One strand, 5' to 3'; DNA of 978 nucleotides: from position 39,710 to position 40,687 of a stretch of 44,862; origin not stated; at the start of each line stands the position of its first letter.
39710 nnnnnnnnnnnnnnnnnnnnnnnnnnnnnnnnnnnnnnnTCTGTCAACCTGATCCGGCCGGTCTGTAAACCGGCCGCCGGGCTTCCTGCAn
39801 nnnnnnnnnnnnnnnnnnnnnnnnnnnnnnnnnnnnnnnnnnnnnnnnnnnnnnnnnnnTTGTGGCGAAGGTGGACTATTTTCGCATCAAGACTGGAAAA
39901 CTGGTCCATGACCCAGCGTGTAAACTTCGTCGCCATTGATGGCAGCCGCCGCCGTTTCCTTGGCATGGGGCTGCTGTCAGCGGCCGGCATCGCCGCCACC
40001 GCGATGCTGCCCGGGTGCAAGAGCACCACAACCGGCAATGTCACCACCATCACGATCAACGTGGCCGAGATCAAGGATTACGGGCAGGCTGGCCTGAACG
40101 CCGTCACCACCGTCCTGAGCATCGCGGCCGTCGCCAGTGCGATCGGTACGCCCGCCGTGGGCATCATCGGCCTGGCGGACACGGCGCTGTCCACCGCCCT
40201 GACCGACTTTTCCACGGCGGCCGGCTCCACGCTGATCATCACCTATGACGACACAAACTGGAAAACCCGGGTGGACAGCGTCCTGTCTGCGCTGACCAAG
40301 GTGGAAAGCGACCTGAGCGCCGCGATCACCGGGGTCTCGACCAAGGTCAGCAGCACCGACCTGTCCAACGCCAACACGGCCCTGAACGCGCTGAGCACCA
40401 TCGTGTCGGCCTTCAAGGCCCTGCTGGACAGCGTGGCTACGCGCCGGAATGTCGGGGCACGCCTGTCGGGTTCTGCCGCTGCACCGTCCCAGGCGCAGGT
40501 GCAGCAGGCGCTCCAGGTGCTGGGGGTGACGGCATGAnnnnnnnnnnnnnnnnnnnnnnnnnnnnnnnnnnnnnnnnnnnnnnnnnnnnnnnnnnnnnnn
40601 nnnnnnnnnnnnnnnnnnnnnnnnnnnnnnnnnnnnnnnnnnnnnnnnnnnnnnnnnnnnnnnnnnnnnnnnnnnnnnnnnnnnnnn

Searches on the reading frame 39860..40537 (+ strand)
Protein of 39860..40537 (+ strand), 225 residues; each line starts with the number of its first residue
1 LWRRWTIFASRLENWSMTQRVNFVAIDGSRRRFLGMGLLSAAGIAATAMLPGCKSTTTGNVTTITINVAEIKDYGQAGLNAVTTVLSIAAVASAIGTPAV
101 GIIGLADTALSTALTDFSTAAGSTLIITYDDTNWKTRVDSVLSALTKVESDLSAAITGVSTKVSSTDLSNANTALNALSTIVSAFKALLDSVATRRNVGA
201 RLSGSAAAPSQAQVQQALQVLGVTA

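Call 5: search_protein_families(library=pfam, proteins=[window:39860-40537:+], max_evalue=1)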
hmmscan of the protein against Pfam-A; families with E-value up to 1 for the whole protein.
window:39860-40537:+ (225 aa): 1 family
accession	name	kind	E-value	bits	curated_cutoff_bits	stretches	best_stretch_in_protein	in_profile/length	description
PF10671.14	TcpQ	-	0.01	16.3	27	1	106-167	7-61/80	Toxin co-regulated pilus biosynthesis protein Q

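Call 7: search_protein_families(library=phrogs, proteins=[window:39860-40537:+], max_evalue=0.1)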
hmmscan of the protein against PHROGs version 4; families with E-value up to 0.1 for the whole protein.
window:39860-40537:+ (225 aa): 0 families
